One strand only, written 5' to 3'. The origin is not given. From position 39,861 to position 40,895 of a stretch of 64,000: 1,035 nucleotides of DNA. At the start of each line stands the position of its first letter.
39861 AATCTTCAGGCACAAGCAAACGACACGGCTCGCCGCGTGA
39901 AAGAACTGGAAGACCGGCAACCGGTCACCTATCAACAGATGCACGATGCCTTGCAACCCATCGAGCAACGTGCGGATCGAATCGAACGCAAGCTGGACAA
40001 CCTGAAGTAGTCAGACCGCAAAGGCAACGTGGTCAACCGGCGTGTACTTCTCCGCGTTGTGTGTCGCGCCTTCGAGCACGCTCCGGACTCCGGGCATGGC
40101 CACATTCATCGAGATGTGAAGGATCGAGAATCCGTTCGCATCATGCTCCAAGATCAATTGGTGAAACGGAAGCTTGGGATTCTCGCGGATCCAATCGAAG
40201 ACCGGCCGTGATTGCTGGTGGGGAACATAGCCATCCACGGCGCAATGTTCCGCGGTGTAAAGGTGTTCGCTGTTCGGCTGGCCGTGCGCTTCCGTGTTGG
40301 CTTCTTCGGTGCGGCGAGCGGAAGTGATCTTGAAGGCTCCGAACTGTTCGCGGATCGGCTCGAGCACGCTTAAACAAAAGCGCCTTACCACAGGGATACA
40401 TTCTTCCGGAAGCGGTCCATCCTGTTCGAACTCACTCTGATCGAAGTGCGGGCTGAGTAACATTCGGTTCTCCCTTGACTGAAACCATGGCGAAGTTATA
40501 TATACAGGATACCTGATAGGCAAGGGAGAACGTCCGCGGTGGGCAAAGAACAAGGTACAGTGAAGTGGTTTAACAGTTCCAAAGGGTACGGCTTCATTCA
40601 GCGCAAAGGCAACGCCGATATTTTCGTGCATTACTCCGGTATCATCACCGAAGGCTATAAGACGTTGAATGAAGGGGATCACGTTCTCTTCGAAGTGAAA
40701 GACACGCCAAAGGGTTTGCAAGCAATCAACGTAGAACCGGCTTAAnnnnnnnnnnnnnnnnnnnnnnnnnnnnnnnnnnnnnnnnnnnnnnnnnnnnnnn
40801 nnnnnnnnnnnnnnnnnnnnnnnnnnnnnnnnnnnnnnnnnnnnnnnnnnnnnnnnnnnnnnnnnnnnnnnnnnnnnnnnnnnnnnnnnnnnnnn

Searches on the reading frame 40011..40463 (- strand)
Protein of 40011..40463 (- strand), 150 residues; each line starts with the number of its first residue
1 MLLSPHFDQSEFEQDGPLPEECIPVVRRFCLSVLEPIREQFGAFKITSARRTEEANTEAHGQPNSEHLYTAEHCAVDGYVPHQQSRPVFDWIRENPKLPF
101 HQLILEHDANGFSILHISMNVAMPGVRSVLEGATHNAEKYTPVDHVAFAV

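Call 61: search_protein_families(library=phrogs, max_evalue=0.00001, proteins=[window:40011-40463:-])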
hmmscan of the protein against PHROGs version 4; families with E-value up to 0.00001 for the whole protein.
window:40011-40463:- (150 aa): 2 families
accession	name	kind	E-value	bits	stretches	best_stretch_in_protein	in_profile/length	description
phrog_894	-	lysis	2.2e-15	57.5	1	1-121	44-163/389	endolysin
phrog_28234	-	lysis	4.9e-06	26.8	1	32-95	276-341/372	endolysin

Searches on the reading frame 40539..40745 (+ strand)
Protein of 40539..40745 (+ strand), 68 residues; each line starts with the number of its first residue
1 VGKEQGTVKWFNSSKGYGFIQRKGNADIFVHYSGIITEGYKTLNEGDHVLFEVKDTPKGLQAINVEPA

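Call 85: search_protein_families(library=pfam, max_evalue=0.001, proteins=[window:40539-40745:+])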
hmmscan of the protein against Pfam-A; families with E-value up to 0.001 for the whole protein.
window:40539-40745:+ (68 aa): 1 family
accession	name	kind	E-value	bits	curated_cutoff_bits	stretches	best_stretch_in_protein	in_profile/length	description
PF00313.28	CSD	-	6e-26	90.6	27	1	5-66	2-64/66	'Cold-shock' DNA-binding domain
